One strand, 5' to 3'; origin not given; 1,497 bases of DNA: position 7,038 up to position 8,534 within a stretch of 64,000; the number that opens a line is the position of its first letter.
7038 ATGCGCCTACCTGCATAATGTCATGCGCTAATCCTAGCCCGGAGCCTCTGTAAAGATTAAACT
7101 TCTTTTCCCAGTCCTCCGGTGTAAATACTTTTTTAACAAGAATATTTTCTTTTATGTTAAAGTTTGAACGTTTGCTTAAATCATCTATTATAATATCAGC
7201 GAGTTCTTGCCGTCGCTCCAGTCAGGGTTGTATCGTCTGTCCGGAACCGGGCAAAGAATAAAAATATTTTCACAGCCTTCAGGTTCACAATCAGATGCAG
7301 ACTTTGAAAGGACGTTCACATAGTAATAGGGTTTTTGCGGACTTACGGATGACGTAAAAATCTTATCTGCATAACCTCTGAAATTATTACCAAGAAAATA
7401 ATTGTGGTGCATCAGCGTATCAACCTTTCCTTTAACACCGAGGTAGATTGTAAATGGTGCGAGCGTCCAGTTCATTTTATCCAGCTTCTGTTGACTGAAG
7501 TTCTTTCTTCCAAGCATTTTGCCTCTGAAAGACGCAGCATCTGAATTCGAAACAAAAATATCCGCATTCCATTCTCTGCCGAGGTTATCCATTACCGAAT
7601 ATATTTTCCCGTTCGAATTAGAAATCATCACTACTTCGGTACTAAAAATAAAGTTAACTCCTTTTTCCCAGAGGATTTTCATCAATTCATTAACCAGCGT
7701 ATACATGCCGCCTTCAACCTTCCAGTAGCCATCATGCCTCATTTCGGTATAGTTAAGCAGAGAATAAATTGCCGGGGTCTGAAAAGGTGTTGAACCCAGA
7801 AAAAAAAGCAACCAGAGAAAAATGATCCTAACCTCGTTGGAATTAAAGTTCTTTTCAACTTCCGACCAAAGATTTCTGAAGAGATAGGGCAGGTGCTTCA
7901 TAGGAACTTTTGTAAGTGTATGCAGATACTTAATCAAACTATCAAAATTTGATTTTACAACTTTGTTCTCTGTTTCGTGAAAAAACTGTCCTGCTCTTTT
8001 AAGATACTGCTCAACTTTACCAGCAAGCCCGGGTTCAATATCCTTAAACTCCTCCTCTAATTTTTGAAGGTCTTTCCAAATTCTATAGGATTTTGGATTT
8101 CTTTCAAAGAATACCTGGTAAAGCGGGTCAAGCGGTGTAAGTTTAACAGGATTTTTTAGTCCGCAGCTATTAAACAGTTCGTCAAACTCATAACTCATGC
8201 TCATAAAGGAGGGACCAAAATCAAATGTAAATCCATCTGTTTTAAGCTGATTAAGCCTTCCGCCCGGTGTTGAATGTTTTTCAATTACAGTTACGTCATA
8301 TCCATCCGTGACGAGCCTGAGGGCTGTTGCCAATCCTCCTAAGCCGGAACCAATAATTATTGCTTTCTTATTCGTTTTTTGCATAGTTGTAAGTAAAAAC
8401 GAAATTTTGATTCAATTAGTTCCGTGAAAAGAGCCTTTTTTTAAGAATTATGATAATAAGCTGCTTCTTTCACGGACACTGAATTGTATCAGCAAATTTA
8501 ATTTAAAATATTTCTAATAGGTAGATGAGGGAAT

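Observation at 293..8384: Complete-looking keto-carotenoid glycoside ester pathway that is genetically dead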

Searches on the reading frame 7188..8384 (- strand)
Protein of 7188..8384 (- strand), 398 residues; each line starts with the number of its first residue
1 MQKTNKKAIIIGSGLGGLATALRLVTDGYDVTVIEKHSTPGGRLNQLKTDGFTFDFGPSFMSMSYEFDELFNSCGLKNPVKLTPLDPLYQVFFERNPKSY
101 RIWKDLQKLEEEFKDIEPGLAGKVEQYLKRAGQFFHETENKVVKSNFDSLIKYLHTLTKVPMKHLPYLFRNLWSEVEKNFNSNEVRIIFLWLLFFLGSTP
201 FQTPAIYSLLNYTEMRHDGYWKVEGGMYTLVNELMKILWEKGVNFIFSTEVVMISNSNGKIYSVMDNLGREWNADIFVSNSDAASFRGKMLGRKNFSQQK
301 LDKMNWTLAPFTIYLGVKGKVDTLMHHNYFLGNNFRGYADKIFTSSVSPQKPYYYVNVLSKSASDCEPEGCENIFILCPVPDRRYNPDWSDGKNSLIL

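Call 5: search_protein_families(library=pfam, proteins=[window:7188-8384:-], max_evalue=0.01)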
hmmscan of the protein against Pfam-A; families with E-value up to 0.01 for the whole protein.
window:7188-8384:- (398 aa): 10 families
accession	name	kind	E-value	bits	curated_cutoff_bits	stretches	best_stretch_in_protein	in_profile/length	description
PF01593.30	Amino_oxidase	-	8.9e-18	65.2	19.8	1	15-301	1-276/443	Flavin containing amine oxidoreductase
PF13450.12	NAD_binding_8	-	5.3e-14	52.7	21.9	1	10-64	1-55/68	NAD(P)-binding Rossmann-like domain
PF01266.30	DAO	-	5.2e-09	36.5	27.9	1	8-41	2-35/353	FAD dependent oxidoreductase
PF07992.20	Pyr_redox_2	-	3.8e-07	30.3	26.1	1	7-40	2-36/291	Pyridine nucleotide-disulphide oxidoreductase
PF06100.17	MCRA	-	7.7e-07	28.8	23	1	5-91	1-93/495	MCRA family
PF00890.30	FAD_binding_2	-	3.7e-05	23.5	20.4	1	8-41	2-35/414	FAD binding domain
PF00070.33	Pyr_redox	-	9.8e-05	23.2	22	0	7-41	1-35/82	Pyridine nucleotide-disulphide oxidoreductase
PF01494.25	FAD_binding_3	-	0.00011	21.9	22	1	8-39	4-35/349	FAD binding domain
PF03486.20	HI0933_like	-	0.0002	21.3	50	0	7-44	2-39/244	HI0933-like protein Rossmann domain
PF12831.13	FAD_oxidored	-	0.0021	17.9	27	1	9-44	3-38/416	FAD dependent oxidoreductase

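Call 8: find_related_loci(query=window:7188-8384:-, collection=genome_contigs, flank=10000)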
Query window:7188-8384:- (398 aa) in genome_contigs; peptide patterns used: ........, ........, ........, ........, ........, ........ (x = any residue, [..] = any of these).
465 stretches matched a pattern; 368 encode a relative of the query (tblastn E <= 1e-3); the best 80 are kept; 80 distinct loci.
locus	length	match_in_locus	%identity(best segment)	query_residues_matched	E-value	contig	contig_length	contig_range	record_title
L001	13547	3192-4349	76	6-391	0e+0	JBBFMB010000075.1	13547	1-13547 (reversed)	MAG: Ignavibacterium sp. isolate Uz-U4-40 NODE_75_length_13547_cov_3.175650, whole genome shotgun sequence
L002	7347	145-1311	74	2-391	0e+0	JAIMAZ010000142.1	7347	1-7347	MAG: Ignavibacterium sp. isolate HOT.MB2.1 Contig148, whole genome shotgun sequence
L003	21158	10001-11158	74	6-391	0e+0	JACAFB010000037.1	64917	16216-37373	MAG: Ignavibacteriaceae bacterium isolate L.E.IG.5 k119_687702, whole genome shotgun sequence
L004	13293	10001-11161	74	5-391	0e+0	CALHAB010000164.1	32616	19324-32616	MAG: uncultured Ignavibacterium sp. isolate R1_Bin_MAXBIN__024_1 genome assembly, contig: c_000001552982, whole genome s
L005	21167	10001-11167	73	3-391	0e+0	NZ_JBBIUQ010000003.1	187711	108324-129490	MAG: Ignavibacterium sp. isolate EPF170215_bin_57 NODE_53_length_187711_cov_11.9427, whole genome shotgun sequence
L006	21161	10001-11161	73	5-391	0e+0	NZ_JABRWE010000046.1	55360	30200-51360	MAG: Ignavibacterium sp. isolate MAG-12 c_000000000142, whole genome shotgun sequence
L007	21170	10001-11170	73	2-391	0e+0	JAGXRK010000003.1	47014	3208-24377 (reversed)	MAG: Ignavibacterium sp. isolate CROMO_A_100 c_000000000346, whole genome shotgun sequence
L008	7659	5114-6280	73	3-391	0e+0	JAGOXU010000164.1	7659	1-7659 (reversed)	MAG: Ignavibacterium sp. isolate Gw_Inlet_bin_290 Gw_Inlet_17518_length_7659_cov_4.811471, whole genome shotgun sequence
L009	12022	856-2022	73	3-391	0e+0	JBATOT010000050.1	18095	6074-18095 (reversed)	MAG: Ignavibacteriaceae bacterium isolate MFD10472_ilm_asm_bin18 k127_42702, whole genome shotgun sequence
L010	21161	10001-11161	74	5-391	0e+0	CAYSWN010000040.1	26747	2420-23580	MAG TPA_asm: uncultured Ignavibacterium sp. isolate binchicken_co269_41 genome assembly, contig: NODE_1552_length_26747_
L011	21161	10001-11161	73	5-391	0e+0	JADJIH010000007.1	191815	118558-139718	MAG: Ignavibacteriales bacterium isolate Ega_18-Q3-R5-49_MAXAC.056 tig00001348-10-1919270, whole genome shotgun sequence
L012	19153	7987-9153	73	3-391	0e+0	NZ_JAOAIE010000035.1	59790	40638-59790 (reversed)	MAG: Ignavibacterium album isolate SKW81 k141_313681, whole genome shotgun sequence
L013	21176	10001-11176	73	1-391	0e+0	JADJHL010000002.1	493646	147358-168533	MAG: Ignavibacteriales bacterium isolate Ega_18-Q3-R5-49_BAT3C.193 tig00000756-10-4930960, whole genome shotgun sequence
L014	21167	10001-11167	73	3-391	0e+0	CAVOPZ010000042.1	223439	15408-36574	MAG: uncultured Ignavibacteriaceae bacterium isolate MFD00032.bin.2.47 genome assembly, contig: contig_9883, whole genom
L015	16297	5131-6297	73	3-391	0e+0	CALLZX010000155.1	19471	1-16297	MAG TPA_asm: uncultured Ignavibacteriales bacterium isolate SRR2107213_bin.89_CONCOCT_v1.1_MAG genome assembly, contig:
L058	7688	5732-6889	70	6-391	0e+0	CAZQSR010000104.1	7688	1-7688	MAG TPA_asm: uncultured Ignavibacteriaceae bacterium isolate binchicken_co190_329 genome assembly, contig: NODE_14943_le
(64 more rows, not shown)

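Call 18: list_cluster_members(proteins=[window:7188-8384:-, window:6274-6720:-, window:3872-4828:-, window:3373-3906:-, window:644-958:-, window:5480-6067:-, window:4830-5498:-, window:2707-3363:-, window:996-1640:-])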
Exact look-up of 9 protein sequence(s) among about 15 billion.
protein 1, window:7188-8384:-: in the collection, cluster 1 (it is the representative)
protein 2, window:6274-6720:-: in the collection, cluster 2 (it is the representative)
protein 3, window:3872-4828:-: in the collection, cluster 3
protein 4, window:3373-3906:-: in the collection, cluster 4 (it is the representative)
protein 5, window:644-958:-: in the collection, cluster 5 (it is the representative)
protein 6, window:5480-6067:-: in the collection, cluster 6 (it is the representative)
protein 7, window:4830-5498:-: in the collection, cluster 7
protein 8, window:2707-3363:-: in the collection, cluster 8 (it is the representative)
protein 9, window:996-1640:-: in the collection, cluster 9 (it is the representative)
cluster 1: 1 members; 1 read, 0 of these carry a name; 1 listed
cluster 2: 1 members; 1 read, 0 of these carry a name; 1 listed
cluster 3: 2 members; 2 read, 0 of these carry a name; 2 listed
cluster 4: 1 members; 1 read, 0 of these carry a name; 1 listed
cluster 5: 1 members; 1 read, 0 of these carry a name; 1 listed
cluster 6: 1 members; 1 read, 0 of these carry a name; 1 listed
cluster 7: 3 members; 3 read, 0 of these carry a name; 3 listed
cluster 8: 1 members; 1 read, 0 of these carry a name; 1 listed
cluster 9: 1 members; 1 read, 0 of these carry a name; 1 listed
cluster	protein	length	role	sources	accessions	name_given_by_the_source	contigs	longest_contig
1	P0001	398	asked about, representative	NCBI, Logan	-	-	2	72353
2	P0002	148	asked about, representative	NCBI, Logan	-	-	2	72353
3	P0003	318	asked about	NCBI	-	-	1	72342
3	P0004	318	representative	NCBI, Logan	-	-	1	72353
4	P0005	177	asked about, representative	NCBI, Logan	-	-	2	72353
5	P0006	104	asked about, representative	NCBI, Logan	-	-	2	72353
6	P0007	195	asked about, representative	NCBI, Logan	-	-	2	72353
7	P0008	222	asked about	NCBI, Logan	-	-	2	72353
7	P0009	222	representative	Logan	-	-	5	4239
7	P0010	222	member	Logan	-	-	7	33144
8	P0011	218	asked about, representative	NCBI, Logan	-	-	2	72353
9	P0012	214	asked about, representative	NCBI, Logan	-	-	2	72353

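Call 19: find_encoding_contigs(protein=P0010, flank=10000, max_places=10)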
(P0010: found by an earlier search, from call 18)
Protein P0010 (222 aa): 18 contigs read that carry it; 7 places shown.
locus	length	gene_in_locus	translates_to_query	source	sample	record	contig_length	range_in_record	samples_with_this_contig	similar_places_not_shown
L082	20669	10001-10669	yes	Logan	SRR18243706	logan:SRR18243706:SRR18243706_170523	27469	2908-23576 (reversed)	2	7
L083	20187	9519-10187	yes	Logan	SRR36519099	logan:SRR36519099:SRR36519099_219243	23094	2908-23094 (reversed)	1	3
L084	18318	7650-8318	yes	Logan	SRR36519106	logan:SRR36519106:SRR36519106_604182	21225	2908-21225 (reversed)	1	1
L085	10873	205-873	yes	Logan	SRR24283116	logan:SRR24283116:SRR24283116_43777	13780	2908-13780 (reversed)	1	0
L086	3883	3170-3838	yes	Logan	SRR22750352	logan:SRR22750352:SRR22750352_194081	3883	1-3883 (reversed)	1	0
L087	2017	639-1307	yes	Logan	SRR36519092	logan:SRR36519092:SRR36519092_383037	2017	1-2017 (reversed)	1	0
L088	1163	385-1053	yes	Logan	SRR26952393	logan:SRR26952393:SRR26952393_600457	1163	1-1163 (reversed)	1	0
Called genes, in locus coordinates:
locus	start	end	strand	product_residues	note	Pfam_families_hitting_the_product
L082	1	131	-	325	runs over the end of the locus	PF00691:OmpA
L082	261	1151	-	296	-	PF18962:Por_Secre_tail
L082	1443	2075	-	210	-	PF00072:Response_reg, PF00196:GerE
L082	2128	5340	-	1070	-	PF23748:Beta-prop_LRRK2 (faint), PF07494:Reg_prop (weak), PF07495:Y_Y_Y, PF07730:HisKA_3 (weak), PF13581:HATPase_c_2 (faint), PF02518:HATPase_c (weak)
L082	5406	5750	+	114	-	-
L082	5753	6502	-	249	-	PF12412:DUF3667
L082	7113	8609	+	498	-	PF00890:FAD_binding_2 (weak), PF01266:DAO (weak), PF01593:Amino_oxidase, PF06100:MCRA (weak), PF07992:Pyr_redox_2 (faint), PF13450:NAD_binding_8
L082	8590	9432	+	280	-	PF00494:SQS_PSY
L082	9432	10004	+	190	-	-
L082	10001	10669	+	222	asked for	PF18916:Lycopene_cyc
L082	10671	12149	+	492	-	PF00890:FAD_binding_2 (faint), PF01266:DAO (weak), PF01593:Amino_oxidase, PF03486:HI0933_like (faint), PF07992:Pyr_redox_2 (faint), PF13450:NAD_binding_8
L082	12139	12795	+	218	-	PF01553:Acyltransferase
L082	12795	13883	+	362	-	PF13506:Glyco_transf_21, PF00535:Glycos_transf_2, PF10111:Glyco_tranf_2_2 (weak), PF13641:Glyco_tranf_2_3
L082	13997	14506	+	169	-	PF04240:Caroten_synth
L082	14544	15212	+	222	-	PF00487:FA_desaturase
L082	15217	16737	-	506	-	PF00512:HisKA, PF02518:HATPase_c, PF00072:Response_reg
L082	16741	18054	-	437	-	PF01590:GAF (weak), PF13185:GAF_2, PF13492:GAF_3 (weak), PF02518:HATPase_c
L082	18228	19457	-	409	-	-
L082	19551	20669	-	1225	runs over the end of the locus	-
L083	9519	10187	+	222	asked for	PF18916:Lycopene_cyc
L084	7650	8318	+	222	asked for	PF18916:Lycopene_cyc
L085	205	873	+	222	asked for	PF18916:Lycopene_cyc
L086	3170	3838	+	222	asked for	PF18916:Lycopene_cyc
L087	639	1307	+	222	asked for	PF18916:Lycopene_cyc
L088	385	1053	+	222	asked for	PF18916:Lycopene_cyc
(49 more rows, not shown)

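Call 24: find_encoding_contigs(protein=window:7188-8384:-, flank=3000, max_places=10)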
Protein window:7188-8384:- (398 aa): 3 contigs read that carry it; 1 place shown.
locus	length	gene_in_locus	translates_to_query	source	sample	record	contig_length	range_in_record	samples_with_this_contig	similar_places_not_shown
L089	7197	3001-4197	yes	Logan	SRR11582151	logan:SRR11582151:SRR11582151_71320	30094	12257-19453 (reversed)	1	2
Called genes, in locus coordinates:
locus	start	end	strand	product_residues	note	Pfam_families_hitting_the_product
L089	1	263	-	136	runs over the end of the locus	PF01555:N6_N4_Mtase, PF01170:UPF0020, PF02475:TRM5-TYW2_MTfase (weak), PF13847:Methyltransf_31 (weak), PF08241:Methyltransf_11 (weak), PF13649:Methyltransf_25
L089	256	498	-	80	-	-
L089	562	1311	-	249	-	-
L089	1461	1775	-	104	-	-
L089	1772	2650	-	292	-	PF02086:MethyltransfD12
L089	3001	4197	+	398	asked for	PF01266:DAO (weak), PF06100:MCRA (weak), PF07992:Pyr_redox_2 (faint), PF13450:NAD_binding_8, PF01593:Amino_oxidase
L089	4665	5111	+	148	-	PF00494:SQS_PSY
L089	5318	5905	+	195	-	-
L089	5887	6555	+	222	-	PF18916:Lycopene_cyc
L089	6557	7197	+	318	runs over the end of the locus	PF01593:Amino_oxidase, PF13450:NAD_binding_8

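Call 25: find_encoding_contigs(protein=P0009, flank=10000, max_places=6)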
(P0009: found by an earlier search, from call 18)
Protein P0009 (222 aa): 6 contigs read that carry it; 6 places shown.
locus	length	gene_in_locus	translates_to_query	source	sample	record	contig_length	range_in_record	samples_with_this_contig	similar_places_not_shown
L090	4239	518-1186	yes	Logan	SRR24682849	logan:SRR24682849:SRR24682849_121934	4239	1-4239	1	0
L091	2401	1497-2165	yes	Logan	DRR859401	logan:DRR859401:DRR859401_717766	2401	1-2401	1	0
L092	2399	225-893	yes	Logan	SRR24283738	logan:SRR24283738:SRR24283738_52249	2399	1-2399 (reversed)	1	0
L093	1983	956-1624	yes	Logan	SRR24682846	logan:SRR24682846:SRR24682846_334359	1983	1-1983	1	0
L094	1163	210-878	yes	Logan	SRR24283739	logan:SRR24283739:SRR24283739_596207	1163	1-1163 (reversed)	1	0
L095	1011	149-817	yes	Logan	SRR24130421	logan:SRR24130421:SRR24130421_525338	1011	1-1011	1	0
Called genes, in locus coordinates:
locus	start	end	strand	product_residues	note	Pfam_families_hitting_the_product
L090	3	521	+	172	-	?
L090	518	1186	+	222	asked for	PF18916:Lycopene_cyc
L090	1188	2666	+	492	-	PF00890:FAD_binding_2 (faint), PF01266:DAO (weak), PF01593:Amino_oxidase, PF03486:HI0933_like (faint), PF07992:Pyr_redox_2 (faint), PF13450:NAD_binding_8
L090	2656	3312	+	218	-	PF01553:Acyltransferase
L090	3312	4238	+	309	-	?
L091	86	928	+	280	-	PF00494:SQS_PSY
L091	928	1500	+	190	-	-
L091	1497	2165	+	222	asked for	PF18916:Lycopene_cyc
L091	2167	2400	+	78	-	?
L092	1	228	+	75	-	?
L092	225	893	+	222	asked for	PF18916:Lycopene_cyc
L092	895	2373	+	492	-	PF00890:FAD_binding_2 (faint), PF01266:DAO (weak), PF01593:Amino_oxidase, PF03486:HI0933_like (faint), PF07992:Pyr_redox_2 (faint), PF13450:NAD_binding_8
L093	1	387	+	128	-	?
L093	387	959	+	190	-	-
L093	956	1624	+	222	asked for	PF18916:Lycopene_cyc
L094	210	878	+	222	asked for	PF18916:Lycopene_cyc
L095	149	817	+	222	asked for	PF18916:Lycopene_cyc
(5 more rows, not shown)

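Call 33: search_protein_families(library=ncbifam, proteins=[L082:7113-8609:+, L082:8590-9432:+, L082:10671-12149:+, L082:14544-15212:+], max_evalue=0.001)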
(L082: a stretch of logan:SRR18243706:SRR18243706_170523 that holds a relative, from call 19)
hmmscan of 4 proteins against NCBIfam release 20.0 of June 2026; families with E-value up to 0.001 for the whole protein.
L082:7113-8609:+ (498 aa): 52 families (the best 25 are shown)
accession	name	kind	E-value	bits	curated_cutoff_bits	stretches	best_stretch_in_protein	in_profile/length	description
TIGR02734.1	crtI_fam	subfamily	1.3e-117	393.6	238.1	1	8-493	1-492/504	phytoene desaturase family protein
NF058655.1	CrtID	equivalog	2.8e-107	359.5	640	1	9-485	2-477/478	bifunctional phytoene desaturase/3,4-desaturase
NF042421.1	hydcarot_desat_CrtD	equivalog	8.7e-68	228.9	500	1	6-491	2-485/487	1-hydroxycarotenoid 3,4-desaturase CrtD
NF045637.1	carotdesatCrtDProt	equivalog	1.1e-62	212.2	580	1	9-492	2-485/485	1-hydroxycarotenoid 3,4-desaturase CrtD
TIGR02733.1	desat_CrtD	equivalog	9.1e-22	77.4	549.7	1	6-489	2-488/492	C-3',4' desaturase CrtD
TIGR02730.1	carot_isom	equivalog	6e-20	71.5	586.9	1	8-494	3-493/493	carotenoid isomerase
NF045689.1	BCarotKetCrtO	equivalog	1.1e-12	47.4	1000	0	387-474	430-522/563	beta-carotene ketolase CrtO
NF008845.0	PRK11883.1-5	equivalog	3.4e-10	38.8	560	1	3-78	2-84/468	protoporphyrinogen oxidase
NF005560.0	PRK07233.1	equivalog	6.9e-10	38.3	252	1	7-54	2-49/435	hypothetical protein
NF005548.0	PRK07208.1-4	equivalog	9.7e-10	37.6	389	1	5-80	3-79/488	hypothetical protein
TIGR00562.1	proto_IX_ox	equivalog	6.9e-08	31.5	97.85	1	5-78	2-78/470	protoporphyrinogen oxidase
NF005545.0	PRK07208.1-1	equivalog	1.3e-07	30.4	451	1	4-72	6-76/504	hypothetical protein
TIGR03467.1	HpnE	equivalog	1.6e-07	31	283.05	1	9-81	2-77/430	hydroxysqualene dehydroxylase HpnE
NF001933.0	PRK00711.1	subfamily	2.8e-07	29.9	383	0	7-41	2-36/429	D-amino acid dehydrogenase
NF008841.0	PRK11883.1-1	equivalog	2.8e-07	29.8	517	1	5-79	3-81/453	protoporphyrinogen oxidase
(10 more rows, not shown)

L082:8590-9432:+ (280 aa): 6 families
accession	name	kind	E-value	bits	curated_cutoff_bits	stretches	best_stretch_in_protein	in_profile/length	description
TIGR03465.1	HpnD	equivalog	6.1e-34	117.3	278.6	1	17-206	2-186/267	presqualene diphosphate synthase HpnD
NF045686.1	PhytoSynCyanob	equivalog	2.9e-29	102.1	550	1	7-276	18-309/310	15-cis-phytoene synthase CrtB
TIGR03464.1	HpnC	equivalog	1.3e-23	83.8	250.45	1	30-188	15-170/267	squalene synthase HpnC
NF045921.1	PhytnSynCrtBRhod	equivalog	6.6e-19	68.5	500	1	13-272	10-277/307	15-cis-phytoene synthase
NF042419.1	Phyto_syn_CrtB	equivalog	1.7e-18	67.2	480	1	21-188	15-187/306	15-cis-phytoene synthase CrtB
TIGR01559.1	squal_synth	equivalog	3.8e-07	29.6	286.75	1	18-187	11-199/337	squalene synthase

L082:10671-12149:+ (492 aa): 51 families (the best 25 are shown)
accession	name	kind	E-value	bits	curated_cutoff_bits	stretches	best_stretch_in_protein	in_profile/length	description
NF042421.1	hydcarot_desat_CrtD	equivalog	2.3e-154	514.5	500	1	2-488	3-485/487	1-hydroxycarotenoid 3,4-desaturase CrtD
TIGR02734.1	crtI_fam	subfamily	2.7e-108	362.8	238.1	1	3-489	1-491/504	phytoene desaturase family protein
NF058655.1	CrtID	equivalog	5.2e-97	325.6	640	1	4-483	2-478/478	bifunctional phytoene desaturase/3,4-desaturase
NF045637.1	carotdesatCrtDProt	equivalog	2.4e-95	319.9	580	1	4-484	2-480/485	1-hydroxycarotenoid 3,4-desaturase CrtD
TIGR02730.1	carot_isom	equivalog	3.8e-28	98.6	586.9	1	3-483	3-485/493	carotenoid isomerase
TIGR02733.1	desat_CrtD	equivalog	1.6e-25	89.8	549.7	2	219-482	226-484/492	C-3',4' desaturase CrtD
NF045689.1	BCarotKetCrtO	equivalog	5.4e-22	78.1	1000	1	3-472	6-523/563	beta-carotene ketolase CrtO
NF005560.0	PRK07233.1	equivalog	3.2e-16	59.2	252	2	1-48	1-48/435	hypothetical protein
TIGR03467.1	HpnE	equivalog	6e-11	42.3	283.05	1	4-53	2-53/430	hydroxysqualene dehydroxylase HpnE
NF005313.0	PRK06847.1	subfamily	1.1e-09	37.8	372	1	2-34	6-38/375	hypothetical protein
NF005548.0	PRK07208.1-4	equivalog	1.6e-09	36.9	389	1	3-53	6-56/488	hypothetical protein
NF005547.0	PRK07208.1-3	equivalog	1.6e-08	33.8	380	1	2-52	6-56/465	hypothetical protein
TIGR00275.1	TIGR00275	subfamily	1.6e-07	30.5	183.8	1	4-38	2-36/401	aminoacetone oxidase family FAD-binding enzyme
NF001933.0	PRK00711.1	subfamily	5.6e-07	28.9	383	0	224-278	200-254/429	D-amino acid dehydrogenase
TIGR02352.1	thiamin_ThiO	equivalog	5.7e-07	28.9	250.8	1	4-39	2-36/351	glycine oxidase ThiO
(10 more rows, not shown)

L082:14544-15212:+ (222 aa): 2 families
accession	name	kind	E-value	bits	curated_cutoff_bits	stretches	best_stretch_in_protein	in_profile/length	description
NF045690.1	BCarotKetCrtW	equivalog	1.8e-64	217.5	350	1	2-220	26-248/257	beta-carotene ketolase CrtW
NF052548.1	FAdesatDesABac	equivalog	5.1e-07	29.1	500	1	17-99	38-119/328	Delta(5) desaturase DesA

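Call 56: predict_structure(alignment_id=A2)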
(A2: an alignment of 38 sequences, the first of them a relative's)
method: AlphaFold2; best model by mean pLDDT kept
length: 195 residues; sequences in the alignment: 38
mean_pLDDT: 87.6   pTM: 0.80
mean pLDDT of the five models: 87.6, 85.9, 85.8, 85.1, 84.7
residues with pLDDT >= 90: 136; 70-90: 26; 50-70: 23; < 50: 10
segments of 3 or more residues with pLDDT < 50: 16-24
pLDDT, mean of each block of 10 residues (from residue 1): 62 51 60 94 97 97 90 98 97 98 97 97 95 97 91 82 95 94 89 57
secondary structure, 60 per line:
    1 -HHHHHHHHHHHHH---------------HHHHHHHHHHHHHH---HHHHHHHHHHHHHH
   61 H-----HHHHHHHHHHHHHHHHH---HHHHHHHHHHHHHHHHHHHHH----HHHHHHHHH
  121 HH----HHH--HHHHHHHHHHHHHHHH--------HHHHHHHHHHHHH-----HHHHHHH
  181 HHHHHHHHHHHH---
elements in order: H2-14 H30-43 H47-61 H67-83 H87-107 H112-122 H132-147 H156-168 H174-192
